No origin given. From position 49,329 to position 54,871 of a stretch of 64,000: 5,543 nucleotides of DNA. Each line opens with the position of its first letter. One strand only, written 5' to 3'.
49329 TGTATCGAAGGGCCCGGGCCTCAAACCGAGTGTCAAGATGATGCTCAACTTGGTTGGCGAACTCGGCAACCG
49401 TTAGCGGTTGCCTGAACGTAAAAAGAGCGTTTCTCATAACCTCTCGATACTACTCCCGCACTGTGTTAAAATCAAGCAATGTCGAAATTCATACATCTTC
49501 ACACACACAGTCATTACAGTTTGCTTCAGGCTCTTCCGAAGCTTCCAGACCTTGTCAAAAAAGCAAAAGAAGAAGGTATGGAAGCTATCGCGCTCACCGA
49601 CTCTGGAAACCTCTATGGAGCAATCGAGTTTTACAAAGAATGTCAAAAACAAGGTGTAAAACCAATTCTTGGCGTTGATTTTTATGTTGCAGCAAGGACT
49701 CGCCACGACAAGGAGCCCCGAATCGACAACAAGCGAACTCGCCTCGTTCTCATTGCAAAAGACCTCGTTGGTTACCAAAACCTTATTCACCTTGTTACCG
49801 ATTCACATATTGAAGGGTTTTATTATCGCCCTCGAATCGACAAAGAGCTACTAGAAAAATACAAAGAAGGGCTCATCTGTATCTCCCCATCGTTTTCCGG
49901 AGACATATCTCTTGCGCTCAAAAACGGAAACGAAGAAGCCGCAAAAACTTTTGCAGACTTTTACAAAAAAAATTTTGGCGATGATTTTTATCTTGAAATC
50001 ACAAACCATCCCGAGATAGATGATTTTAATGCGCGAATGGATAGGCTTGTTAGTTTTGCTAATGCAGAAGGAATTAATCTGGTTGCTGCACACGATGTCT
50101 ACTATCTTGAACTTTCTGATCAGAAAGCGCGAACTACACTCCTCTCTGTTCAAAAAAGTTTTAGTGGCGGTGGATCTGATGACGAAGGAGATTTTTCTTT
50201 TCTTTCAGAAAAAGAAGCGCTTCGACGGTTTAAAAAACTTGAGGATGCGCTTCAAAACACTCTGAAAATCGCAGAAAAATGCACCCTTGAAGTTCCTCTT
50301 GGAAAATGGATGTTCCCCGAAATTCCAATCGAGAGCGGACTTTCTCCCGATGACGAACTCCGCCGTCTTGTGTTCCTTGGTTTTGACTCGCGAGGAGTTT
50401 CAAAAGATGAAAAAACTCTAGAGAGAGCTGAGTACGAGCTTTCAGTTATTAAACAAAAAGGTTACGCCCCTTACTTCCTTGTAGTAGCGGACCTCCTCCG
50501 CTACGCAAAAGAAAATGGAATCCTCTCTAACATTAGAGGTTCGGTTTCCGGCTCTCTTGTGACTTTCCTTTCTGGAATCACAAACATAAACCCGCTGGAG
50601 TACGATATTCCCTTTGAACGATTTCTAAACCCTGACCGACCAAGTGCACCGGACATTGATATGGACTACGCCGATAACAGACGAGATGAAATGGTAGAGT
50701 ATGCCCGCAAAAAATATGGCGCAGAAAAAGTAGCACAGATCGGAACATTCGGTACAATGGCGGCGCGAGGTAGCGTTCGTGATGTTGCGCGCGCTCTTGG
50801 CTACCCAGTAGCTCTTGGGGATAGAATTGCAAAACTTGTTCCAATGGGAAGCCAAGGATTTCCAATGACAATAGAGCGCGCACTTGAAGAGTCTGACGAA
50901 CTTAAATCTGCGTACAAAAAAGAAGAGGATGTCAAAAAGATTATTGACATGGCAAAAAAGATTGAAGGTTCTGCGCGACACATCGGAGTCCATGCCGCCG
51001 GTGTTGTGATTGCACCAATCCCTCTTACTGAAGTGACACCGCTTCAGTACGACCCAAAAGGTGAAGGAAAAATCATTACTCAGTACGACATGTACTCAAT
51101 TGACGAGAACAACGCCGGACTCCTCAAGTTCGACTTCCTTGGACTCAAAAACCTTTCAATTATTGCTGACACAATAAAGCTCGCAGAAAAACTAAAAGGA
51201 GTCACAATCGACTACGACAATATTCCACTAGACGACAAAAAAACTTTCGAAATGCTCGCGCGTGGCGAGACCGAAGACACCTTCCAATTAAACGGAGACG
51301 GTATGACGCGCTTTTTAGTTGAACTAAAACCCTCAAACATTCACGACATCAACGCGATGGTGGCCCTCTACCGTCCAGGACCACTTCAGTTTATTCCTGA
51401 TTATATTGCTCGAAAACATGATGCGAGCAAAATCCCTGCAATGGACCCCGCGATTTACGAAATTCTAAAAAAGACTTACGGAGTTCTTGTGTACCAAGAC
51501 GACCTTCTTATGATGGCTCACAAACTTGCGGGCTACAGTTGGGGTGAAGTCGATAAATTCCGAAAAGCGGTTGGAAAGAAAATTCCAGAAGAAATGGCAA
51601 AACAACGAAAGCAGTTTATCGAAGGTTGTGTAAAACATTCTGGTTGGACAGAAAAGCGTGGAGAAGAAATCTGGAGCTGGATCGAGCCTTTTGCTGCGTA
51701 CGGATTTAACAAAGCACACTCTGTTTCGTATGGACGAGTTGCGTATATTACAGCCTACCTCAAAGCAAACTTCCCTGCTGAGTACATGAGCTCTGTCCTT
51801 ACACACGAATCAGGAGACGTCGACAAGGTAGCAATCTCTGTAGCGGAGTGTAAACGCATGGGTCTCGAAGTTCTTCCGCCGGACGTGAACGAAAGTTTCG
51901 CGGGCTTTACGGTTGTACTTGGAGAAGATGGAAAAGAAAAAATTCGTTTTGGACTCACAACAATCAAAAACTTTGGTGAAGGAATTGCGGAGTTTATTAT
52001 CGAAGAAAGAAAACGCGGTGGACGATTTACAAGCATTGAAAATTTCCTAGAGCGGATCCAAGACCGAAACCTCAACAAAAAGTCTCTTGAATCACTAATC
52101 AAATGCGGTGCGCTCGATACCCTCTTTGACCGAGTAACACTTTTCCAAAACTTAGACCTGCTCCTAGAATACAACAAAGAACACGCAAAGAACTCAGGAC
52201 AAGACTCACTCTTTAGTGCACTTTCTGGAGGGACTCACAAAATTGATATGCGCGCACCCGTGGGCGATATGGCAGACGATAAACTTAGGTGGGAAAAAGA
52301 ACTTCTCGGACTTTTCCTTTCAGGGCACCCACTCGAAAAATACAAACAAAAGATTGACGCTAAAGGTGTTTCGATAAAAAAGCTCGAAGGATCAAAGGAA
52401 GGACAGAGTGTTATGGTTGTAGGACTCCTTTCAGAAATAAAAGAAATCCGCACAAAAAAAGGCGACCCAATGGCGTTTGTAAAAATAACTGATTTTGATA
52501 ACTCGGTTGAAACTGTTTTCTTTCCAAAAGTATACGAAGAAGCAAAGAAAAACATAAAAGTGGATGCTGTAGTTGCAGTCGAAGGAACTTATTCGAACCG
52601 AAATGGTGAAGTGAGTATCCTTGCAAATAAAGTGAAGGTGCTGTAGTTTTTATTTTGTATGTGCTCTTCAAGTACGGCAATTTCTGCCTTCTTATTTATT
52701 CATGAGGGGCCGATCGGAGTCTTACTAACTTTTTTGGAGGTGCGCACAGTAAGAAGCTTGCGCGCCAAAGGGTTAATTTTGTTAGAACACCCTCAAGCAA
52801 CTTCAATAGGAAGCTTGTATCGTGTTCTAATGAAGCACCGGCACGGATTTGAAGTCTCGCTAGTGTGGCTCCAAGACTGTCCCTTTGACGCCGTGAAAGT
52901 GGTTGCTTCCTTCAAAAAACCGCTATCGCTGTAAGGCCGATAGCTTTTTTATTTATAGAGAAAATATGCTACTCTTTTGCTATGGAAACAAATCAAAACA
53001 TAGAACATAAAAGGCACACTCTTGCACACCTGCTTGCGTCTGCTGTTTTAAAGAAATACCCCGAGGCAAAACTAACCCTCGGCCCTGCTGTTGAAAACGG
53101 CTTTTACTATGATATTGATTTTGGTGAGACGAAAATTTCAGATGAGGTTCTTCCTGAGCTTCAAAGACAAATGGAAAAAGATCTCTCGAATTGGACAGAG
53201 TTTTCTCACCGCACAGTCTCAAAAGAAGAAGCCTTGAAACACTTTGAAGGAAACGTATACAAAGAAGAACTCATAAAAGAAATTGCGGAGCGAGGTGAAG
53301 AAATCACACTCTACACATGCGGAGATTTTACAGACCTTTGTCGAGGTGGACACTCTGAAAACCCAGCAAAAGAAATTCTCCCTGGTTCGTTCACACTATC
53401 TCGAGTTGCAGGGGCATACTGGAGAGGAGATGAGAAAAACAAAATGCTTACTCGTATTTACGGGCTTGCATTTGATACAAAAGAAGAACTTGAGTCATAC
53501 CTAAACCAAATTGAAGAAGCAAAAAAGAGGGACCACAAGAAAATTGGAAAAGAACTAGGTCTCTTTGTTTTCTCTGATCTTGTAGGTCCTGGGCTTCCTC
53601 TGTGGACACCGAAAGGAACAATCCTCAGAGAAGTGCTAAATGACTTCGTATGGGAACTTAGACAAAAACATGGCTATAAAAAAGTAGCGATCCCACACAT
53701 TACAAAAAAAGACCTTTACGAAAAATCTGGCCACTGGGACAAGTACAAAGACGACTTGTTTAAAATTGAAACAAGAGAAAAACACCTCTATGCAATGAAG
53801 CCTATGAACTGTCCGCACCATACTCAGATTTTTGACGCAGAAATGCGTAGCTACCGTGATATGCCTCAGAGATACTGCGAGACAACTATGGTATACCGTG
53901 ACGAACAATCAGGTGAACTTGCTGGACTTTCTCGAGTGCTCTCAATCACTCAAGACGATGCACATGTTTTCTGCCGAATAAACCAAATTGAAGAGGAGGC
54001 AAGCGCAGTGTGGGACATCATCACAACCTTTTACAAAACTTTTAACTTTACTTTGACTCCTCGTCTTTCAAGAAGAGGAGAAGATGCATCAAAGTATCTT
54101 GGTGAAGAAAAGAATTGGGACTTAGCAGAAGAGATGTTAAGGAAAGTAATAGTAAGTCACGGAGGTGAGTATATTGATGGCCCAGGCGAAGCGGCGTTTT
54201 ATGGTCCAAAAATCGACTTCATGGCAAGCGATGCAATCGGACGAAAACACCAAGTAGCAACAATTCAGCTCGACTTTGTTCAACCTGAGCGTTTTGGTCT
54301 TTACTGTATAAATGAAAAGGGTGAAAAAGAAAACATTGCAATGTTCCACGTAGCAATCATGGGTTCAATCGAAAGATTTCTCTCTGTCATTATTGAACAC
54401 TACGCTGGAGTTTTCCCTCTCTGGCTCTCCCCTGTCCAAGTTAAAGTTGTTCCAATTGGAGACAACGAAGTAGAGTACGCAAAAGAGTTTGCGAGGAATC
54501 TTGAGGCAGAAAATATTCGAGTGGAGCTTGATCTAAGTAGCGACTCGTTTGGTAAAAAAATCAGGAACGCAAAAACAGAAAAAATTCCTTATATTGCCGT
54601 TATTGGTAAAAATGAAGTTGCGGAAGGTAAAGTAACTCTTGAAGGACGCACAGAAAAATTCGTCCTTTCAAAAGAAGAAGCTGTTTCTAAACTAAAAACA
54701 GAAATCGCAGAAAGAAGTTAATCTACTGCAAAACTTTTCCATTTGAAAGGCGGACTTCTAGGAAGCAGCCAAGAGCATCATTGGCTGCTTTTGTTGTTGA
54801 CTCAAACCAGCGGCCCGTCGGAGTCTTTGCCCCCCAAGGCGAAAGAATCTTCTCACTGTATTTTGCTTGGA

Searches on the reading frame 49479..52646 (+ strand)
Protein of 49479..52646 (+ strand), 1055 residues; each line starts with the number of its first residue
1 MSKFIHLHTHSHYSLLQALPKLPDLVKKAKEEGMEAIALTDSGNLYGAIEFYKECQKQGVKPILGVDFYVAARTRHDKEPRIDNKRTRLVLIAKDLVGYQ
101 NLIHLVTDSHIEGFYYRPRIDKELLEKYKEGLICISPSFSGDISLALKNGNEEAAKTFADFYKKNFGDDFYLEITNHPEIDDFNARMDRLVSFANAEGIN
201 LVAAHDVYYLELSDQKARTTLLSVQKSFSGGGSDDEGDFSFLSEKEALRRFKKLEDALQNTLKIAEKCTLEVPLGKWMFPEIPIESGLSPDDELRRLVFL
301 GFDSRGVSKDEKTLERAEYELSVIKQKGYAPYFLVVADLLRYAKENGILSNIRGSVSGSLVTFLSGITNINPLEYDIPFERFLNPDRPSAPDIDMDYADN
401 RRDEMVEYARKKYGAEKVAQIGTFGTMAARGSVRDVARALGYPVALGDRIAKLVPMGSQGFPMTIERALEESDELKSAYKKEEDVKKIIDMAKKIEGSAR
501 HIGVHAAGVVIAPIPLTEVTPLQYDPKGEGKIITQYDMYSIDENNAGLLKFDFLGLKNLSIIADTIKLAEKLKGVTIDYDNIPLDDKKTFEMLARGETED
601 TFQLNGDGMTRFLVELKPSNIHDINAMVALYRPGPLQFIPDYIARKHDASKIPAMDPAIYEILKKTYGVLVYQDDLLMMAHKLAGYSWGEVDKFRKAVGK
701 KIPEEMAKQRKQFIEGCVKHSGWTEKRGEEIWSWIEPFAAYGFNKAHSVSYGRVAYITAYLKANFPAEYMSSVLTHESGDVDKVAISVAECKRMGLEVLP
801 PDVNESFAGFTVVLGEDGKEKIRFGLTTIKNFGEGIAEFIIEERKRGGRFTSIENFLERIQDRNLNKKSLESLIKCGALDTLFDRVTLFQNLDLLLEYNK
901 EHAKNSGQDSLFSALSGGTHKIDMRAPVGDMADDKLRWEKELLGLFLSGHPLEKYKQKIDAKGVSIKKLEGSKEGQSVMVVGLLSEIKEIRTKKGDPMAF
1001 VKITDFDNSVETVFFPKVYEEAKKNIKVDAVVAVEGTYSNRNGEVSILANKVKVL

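Call 67: search_protein_families(library=pfam, proteins=[window:49479-52646:+], max_evalue=0.0001)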
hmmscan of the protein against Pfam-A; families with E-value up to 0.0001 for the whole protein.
window:49479-52646:+ (1055 aa): 5 families
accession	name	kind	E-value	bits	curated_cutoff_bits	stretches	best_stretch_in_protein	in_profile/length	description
PF07733.18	DNA_pol3_alpha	-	7.5e-87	291.7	23.9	1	294-555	3-260/260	Bacterial DNA polymerase III alpha NTPase domain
PF02811.25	PHP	-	5.6e-54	183.3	26.4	1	6-177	1-164/164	PHP domain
PF17657.6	DNA_pol3_finger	-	1.9e-51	174.1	22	1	558-720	1-165/166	Bacterial DNA polymerase III alpha subunit finger domain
PF14579.12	HHH_6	-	7.2e-27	93.9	25.6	1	795-882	1-83/90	Helix-hairpin-helix motif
PF01336.31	tRNA_anti-codon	-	1.3e-11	44.7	27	1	979-1055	2-75/75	OB-fold nucleic acid binding domain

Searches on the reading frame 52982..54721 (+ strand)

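Call 67: search_protein_families(library=pfam, proteins=[window:52982-54721:+], max_evalue=0.0001)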
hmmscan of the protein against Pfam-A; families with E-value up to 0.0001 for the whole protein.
window:52982-54721:+ (579 aa): 3 families
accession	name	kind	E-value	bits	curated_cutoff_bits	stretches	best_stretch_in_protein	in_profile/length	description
PF00587.30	tRNA-synt_2b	-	1.8e-40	139.3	29.3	1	260-474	1-179/179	tRNA synthetase class II core domain (G, H, P, S and T)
PF03129.25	HGTP_anticodon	-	4.9e-20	71.9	21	1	486-573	1-93/94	Anticodon binding domain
PF07973.19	tRNA_SAD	-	5e-08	33.2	24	1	108-160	1-44/44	Threonyl and Alanyl tRNA synthetase second additional domain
